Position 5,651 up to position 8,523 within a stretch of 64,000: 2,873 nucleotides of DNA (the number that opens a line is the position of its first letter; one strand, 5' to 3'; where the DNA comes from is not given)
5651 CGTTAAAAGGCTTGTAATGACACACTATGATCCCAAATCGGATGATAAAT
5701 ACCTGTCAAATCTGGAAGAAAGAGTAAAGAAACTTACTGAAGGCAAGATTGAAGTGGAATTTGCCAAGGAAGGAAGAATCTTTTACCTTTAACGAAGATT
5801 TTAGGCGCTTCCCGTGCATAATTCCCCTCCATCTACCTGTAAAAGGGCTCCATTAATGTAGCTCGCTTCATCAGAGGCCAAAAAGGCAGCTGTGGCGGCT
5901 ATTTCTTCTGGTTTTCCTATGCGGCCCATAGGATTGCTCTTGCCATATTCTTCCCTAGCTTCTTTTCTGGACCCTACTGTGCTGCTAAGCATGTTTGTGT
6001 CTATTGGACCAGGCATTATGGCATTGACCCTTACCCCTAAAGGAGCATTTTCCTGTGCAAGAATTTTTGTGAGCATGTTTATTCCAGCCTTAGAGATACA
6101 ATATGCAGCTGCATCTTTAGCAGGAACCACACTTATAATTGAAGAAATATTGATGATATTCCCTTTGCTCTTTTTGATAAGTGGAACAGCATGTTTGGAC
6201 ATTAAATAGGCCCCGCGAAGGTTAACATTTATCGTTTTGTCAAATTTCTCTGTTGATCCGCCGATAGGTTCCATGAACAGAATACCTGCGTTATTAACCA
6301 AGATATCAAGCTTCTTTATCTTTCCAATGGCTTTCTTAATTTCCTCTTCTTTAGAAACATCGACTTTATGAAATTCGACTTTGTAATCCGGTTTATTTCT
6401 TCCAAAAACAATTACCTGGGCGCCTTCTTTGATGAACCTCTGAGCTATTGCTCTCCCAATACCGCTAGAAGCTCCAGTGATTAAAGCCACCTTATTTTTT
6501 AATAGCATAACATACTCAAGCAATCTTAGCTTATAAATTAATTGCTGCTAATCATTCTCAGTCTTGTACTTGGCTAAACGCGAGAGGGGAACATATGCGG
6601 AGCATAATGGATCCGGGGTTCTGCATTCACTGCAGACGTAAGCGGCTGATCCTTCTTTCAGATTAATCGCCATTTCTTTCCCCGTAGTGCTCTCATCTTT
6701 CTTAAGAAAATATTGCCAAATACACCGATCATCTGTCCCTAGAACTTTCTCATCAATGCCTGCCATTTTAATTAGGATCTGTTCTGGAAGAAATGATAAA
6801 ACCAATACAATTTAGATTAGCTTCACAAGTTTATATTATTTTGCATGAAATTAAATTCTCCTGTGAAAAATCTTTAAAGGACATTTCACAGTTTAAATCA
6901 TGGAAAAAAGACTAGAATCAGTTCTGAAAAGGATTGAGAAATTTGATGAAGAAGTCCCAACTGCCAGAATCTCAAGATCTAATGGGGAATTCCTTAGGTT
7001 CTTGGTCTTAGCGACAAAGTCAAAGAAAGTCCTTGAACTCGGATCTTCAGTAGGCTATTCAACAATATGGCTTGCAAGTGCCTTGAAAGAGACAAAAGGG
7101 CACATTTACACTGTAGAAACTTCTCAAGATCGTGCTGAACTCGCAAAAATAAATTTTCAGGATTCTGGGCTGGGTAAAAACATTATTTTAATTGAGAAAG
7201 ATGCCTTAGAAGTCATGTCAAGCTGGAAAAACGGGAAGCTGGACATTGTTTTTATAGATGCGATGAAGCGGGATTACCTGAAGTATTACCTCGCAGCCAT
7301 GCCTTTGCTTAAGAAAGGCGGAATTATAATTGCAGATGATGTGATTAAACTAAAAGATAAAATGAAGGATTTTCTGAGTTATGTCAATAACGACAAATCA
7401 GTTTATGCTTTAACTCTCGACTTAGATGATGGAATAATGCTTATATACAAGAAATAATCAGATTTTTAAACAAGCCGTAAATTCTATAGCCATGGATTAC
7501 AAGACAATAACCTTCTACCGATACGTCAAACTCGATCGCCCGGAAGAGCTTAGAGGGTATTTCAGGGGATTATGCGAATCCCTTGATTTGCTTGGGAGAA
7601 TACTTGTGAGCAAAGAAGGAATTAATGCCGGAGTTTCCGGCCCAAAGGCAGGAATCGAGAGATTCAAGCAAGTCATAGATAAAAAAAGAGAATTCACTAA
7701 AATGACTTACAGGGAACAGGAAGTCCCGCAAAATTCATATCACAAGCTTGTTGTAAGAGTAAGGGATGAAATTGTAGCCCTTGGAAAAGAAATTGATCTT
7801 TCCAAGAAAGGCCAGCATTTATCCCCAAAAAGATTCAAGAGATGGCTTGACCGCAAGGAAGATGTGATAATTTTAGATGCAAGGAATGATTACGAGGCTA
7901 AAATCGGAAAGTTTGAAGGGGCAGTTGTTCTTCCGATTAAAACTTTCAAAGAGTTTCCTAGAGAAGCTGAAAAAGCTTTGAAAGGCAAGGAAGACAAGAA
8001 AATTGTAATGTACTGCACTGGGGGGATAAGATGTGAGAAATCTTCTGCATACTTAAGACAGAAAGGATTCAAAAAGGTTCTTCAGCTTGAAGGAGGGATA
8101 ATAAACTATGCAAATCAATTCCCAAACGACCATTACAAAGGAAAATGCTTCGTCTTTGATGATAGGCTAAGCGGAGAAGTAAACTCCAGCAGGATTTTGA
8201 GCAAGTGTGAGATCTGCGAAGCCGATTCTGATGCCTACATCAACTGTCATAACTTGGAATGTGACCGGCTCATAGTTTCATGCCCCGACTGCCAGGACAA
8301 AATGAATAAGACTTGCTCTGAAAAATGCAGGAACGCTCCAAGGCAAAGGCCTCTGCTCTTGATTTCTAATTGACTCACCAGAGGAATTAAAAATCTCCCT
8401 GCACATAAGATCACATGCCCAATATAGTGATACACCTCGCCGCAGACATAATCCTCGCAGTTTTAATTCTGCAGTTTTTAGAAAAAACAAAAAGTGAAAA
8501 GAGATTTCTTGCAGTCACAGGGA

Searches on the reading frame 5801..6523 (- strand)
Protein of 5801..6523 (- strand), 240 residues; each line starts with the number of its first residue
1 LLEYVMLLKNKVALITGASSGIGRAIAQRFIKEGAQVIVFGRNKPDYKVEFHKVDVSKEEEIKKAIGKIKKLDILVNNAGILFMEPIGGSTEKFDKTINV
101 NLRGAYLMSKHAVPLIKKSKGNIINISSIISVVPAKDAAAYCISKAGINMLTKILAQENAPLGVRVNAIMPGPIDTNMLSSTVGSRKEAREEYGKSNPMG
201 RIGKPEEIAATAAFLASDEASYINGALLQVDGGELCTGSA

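Call 54: search_protein_families(library=pfam, proteins=[window:5801-6523:-], max_evalue=0.001)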
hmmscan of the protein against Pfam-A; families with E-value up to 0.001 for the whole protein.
window:5801-6523:- (240 aa): 6 families
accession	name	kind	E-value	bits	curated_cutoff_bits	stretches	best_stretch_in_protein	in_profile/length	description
PF13561.12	adh_short_C2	-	9.9e-61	205.7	27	1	17-233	1-234/236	Enoyl-(Acyl carrier protein) reductase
PF00106.31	adh_short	-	2.1e-48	164.9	26.6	1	11-181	1-189/195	short chain dehydrogenase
PF08659.16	KR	-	5.5e-08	33.4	22.6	1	13-158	3-166/180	KR domain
PF23441.1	SDR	-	7.7e-08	32.5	27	1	59-233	77-254/258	SDR-like rossmann domain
PF01370.27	Epimerase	-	8.1e-08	32.4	20.9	1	13-110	1-100/240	NAD dependent epimerase/dehydratase family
PF04127.22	DFP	-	1.6e-05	25.2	22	1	12-97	20-108/186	DNA/pantothenate metabolism flavoprotein C-terminal domain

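Call 61: search_protein_families(library=ncbifam, proteins=[window:5801-6523:-], max_evalue=1e-10)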
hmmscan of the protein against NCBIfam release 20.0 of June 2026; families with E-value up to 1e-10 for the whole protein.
window:5801-6523:- (240 aa): 218 families (the best 25 are shown)
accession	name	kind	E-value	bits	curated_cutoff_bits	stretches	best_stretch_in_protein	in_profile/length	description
NF005007.0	PRK06398.1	equivalog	2.6e-65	220.2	341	1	8-233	5-244/259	aldose dehydrogenase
NF005559.1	PRK07231.1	subfamily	1.4e-63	214.7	215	1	8-235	2-248/249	glucose 1-dehydrogenase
NF052558.1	MBtsdlDhBudC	equivalog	2.4e-59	200.9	270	1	9-234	2-241/250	meso-2,3-butanediol dehydrogenase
NF004791.0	PRK06138.1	equivalog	3.6e-59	200.1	312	1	6-235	1-250/252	SDR family oxidoreductase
NF009466.0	PRK12826.1-2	subfamily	3.7e-56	190.3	222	1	9-236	2-246/248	3-oxoacyl-ACP reductase FabG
NF005893.0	PRK07856.1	equivalog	4e-56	190.1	255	1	7-233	6-240/255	SDR family oxidoreductase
NF005067.0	PRK06484.1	equivalog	1.7e-55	188.5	713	1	10-238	9-515/524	short chain dehydrogenase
NF004818.0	PRK06172.1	equivalog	2.1e-55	187.8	336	1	6-235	3-251/253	SDR family oxidoreductase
TIGR01830.1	3oxo_ACP_reduc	equivalog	1.5e-54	185.2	297.75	1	13-233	1-237/239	3-oxoacyl-[acyl-carrier-protein] reductase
NF004198.0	PRK05653.1-3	equivalog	2e-54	184.7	296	1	6-234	3-246/248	3-oxoacyl-ACP reductase FabG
NF005309.0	PRK06841.1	subfamily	3e-54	184.2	286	1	6-233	11-251/255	GolD/DthD family dehydrogenase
NF006493.1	PRK08936.1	subfamily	1.3e-50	172.1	420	1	8-233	5-249/261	glucose-1-dehydrogenase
NF005446.0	PRK07035.1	equivalog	2.1e-50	171.4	373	1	8-235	9-254/255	SDR family oxidoreductase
NF005056.0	PRK06463.1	equivalog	2.3e-50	171.2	339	1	5-235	2-248/255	3-ketoacyl-(acyl-carrier-protein) reductase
NF004199.0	PRK05653.1-4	equivalog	4e-50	170.7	301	1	8-233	3-244/247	3-oxoacyl-ACP reductase FabG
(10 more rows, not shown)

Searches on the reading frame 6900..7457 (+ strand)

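Call 54: search_protein_families(library=pfam, proteins=[window:6900-7457:+], max_evalue=0.001)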
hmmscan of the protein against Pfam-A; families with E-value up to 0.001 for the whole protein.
window:6900-7457:+ (185 aa): 7 families
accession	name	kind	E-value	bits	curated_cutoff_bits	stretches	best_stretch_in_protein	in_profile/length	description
PF01596.23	Methyltransf_3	-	1.1e-27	97.1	22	1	16-183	20-202/204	O-methyltransferase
PF13578.12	Methyltransf_24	-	3.4e-19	70.1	26.3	1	45-148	1-105/105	Methyltransferase domain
PF13847.12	Methyltransf_31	-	9.5e-10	38.8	27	1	39-156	2-123/145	Methyltransferase domain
PF13649.12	Methyltransf_25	-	2.6e-06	28.5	27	1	44-141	1-97/97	Methyltransferase domain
PF08704.16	GCD14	-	2.6e-05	24.5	26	1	42-121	42-121/247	tRNA methyltransferase complex GCD14 subunit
PF01135.25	PCMT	-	7.7e-05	23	20.3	1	31-103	65-134/210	Protein-L-isoaspartate(D-aspartate) O-methyltransferase (PCMT)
PF05175.20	MTS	-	0.0008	19.5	23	0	39-117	30-102/170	Methyltransferase small domain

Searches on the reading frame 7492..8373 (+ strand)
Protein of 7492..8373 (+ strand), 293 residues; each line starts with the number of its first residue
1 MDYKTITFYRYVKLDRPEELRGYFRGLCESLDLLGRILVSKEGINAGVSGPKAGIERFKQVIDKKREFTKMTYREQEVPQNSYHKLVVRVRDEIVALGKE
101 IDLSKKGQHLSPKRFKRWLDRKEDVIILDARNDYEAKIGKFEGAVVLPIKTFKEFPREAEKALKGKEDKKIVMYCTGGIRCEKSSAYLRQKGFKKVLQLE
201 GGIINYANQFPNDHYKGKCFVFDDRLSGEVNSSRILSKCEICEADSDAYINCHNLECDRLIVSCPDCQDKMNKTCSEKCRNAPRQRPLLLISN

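Call 25: search_protein_families(library=pfam, proteins=[window:7492-8373:+], max_evalue=0.001)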
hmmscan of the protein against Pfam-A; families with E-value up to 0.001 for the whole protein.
window:7492-8373:+ (293 aa): 3 families
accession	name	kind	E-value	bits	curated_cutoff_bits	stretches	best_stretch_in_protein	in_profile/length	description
PF17773.7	UPF0176_N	-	3e-24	85.6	26.2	1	3-94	1-92/92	UPF0176 acylphosphatase like domain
PF12368.13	Rhodanese_C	-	1.1e-18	67.7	26.9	1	216-280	1-66/66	Rhodanase C-terminal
PF00581.25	Rhodanese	-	1.3e-12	48.5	22.2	1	111-207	1-100/102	Rhodanese-like domain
